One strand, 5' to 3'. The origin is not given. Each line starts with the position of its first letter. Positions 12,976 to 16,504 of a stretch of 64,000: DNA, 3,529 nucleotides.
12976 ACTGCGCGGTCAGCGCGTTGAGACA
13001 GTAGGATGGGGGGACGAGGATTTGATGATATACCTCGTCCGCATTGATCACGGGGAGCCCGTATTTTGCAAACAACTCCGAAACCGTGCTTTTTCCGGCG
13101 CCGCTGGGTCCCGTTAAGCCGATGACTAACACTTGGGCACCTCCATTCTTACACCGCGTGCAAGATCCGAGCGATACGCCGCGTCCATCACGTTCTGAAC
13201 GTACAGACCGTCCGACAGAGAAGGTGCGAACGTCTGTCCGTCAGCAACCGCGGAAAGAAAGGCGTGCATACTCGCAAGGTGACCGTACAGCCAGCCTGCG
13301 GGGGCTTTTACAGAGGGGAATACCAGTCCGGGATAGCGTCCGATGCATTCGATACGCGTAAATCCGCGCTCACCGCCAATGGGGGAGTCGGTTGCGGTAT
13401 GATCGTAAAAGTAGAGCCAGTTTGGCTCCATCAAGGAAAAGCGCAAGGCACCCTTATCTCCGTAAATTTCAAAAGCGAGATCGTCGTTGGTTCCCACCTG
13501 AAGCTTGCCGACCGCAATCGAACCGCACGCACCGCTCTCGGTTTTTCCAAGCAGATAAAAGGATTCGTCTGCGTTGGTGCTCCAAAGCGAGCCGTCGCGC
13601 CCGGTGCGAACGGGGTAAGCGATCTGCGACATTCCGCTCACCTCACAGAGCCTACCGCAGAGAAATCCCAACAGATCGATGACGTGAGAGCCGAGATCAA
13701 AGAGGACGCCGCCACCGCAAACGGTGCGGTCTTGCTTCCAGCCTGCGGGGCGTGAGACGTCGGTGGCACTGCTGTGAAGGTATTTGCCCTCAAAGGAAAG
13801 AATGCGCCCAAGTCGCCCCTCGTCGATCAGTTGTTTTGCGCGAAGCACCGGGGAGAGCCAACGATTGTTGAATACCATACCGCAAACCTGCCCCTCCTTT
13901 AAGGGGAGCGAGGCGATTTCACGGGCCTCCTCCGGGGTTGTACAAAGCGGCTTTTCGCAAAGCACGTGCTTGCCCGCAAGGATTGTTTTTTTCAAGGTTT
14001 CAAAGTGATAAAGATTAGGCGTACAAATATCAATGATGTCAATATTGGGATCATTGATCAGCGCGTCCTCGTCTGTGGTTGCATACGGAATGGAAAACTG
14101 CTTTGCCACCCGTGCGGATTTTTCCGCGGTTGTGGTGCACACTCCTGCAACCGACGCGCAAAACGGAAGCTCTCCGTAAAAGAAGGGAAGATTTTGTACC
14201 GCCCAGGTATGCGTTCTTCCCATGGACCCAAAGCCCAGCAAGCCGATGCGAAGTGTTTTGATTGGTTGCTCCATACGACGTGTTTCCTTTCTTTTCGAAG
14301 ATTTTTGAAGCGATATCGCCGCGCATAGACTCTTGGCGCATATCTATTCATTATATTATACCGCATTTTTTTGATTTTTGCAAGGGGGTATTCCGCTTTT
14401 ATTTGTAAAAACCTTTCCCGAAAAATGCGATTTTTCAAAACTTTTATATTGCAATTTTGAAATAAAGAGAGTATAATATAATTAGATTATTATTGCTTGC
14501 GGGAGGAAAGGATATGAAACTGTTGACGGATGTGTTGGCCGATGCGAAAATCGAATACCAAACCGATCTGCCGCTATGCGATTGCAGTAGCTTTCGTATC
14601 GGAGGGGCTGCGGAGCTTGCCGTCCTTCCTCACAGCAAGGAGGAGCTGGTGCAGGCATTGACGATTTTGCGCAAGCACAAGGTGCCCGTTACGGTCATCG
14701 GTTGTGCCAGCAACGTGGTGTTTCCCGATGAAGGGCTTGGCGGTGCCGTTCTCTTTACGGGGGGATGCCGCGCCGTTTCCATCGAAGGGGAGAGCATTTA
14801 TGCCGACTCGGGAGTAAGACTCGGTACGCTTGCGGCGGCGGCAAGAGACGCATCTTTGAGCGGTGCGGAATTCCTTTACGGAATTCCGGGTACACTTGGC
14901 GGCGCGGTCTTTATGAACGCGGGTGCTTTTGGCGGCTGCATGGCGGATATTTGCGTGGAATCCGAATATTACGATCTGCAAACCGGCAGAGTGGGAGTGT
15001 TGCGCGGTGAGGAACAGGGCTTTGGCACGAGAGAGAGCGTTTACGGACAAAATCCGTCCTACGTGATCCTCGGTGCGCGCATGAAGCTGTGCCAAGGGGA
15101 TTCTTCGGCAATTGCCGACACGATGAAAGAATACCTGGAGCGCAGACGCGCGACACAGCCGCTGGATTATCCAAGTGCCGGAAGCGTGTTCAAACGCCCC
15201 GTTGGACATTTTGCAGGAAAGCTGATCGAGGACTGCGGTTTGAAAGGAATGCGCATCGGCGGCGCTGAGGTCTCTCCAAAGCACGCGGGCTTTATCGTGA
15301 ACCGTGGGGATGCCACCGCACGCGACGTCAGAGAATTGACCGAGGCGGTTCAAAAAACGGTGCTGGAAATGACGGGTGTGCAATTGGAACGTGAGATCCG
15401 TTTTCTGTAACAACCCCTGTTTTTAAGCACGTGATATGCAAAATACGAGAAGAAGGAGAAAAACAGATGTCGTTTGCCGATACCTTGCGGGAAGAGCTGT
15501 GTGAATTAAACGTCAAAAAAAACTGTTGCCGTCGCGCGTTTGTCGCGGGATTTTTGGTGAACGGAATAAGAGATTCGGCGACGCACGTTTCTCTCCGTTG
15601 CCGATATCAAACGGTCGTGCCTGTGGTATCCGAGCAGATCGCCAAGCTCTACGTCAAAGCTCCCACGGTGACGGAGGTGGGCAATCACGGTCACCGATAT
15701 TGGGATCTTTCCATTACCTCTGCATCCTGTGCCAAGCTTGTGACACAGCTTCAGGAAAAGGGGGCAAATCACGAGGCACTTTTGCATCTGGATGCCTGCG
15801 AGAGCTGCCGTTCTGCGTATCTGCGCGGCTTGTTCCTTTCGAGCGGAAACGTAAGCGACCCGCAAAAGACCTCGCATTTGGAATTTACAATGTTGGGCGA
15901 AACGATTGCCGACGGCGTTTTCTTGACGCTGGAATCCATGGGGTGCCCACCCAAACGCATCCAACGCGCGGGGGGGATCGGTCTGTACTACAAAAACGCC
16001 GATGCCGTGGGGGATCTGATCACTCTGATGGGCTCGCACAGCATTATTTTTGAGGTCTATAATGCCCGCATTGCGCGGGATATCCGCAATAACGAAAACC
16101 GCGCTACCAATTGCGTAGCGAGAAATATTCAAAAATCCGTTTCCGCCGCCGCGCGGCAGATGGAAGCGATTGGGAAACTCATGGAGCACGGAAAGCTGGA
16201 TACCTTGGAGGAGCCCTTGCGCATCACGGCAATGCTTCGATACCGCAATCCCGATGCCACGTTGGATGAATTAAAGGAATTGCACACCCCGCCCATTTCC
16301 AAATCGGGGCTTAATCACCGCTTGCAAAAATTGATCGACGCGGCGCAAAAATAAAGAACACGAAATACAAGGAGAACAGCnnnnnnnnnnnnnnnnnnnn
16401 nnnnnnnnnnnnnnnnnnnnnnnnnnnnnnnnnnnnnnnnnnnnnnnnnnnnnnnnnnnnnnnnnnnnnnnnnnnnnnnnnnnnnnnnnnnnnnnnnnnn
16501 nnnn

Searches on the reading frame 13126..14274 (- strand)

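Call 39: search_protein_families(library=ncbifam, proteins=[window:13126-14274:-], max_evalue=1e-8)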
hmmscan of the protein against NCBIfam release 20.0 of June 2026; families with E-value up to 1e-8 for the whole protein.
window:13126-14274:- (382 aa): 8 families
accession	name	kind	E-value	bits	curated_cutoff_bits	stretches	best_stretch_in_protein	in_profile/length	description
NF052479.1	LevoglcsnDh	equivalog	8.2e-59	199.2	650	1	6-369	2-377/386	levoglucosan dehydrogenase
TIGR04380.1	myo_inos_iolG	equivalog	9.2e-28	97.1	355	1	8-295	2-268/330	inositol 2-dehydrogenase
NF008607.0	PRK11579.1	subfamily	3.1e-26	92.2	330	1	7-202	4-185/346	oxidoreductase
NF040723.1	UDP-GlcNAcDh_Arch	equivalog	4.2e-21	75.7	450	1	8-208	1-179/302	UDP-N-acetylglucosamine 3-dehydrogenase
NF007574.0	PRK10206.1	equivalog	2.1e-19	69.8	352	1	52-212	40-193/345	oxidoreductase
NF041392.1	XylDh_Gfo6_Halo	equivalog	1.2e-16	60.5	350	1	35-205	38-211/350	D-xylose 1-dehydrogenase Gfo6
NF052679.1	InsChiInosDhIolG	equivalog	7.8e-15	54.7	540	1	7-160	2-150/343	bifunctional inositol 2-dehydrogenase/D-chiro-inositol 1-dehydrogenase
NF058563.1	BT_2159_fam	equivalog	3.4e-11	42.8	650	1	9-158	2-143/350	disaccharide 3-dehydrogenase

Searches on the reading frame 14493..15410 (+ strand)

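Call 33: search_protein_families(library=ncbifam, proteins=[window:14493-15410:+], max_evalue=0.00001)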
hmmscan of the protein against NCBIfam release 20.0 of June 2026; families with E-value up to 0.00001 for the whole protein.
window:14493-15410:+ (305 aa): 7 families
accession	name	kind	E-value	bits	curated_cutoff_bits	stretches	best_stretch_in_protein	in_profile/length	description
NF010480.0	PRK13905.1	equivalog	6.7e-96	320.7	259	1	10-304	4-297/303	UDP-N-acetylmuramate dehydrogenase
TIGR00179.1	murB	equivalog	1e-67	228.4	144.5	1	32-305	5-289/290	UDP-N-acetylmuramate dehydrogenase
NF011245.0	PRK14651.1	equivalog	9.4e-45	152.9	224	1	25-290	6-256/273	UDP-N-acetylmuramate dehydrogenase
NF011242.0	PRK14648.1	equivalog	6.7e-39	134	426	2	190-304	224-340/354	UDP-N-acetylmuramate dehydrogenase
NF010479.0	PRK13904.1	equivalog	1.5e-38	132.8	273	1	31-304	11-257/258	UDP-N-acetylmuramate dehydrogenase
NF010478.0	PRK13903.1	equivalog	1.4e-37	129.4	231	2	18-206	11-200/362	UDP-N-acetylmuramate dehydrogenase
NF000755.0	PRK00046.1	equivalog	1.5e-34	119.2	277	2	21-202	3-189/343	UDP-N-acetylmuramate dehydrogenase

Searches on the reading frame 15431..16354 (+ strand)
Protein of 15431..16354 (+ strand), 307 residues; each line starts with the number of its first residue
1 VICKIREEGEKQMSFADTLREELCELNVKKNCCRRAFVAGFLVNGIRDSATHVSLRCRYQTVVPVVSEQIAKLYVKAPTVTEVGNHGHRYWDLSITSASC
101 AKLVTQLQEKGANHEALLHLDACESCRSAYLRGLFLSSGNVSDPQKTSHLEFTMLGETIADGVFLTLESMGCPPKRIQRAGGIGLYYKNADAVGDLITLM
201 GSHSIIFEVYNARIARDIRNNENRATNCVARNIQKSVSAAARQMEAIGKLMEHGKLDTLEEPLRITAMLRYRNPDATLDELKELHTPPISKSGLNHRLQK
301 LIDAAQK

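Call 33: search_protein_families(library=ncbifam, proteins=[window:15431-16354:+], max_evalue=0.00001)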
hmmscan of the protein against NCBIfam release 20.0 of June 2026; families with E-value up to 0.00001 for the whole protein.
window:15431-16354:+ (307 aa): 1 family
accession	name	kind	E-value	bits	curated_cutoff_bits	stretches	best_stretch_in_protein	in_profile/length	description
TIGR00647.1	DNA_bind_WhiA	equivalog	3.6e-45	154.5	44.1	1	19-305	4-303/304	DNA-binding protein WhiA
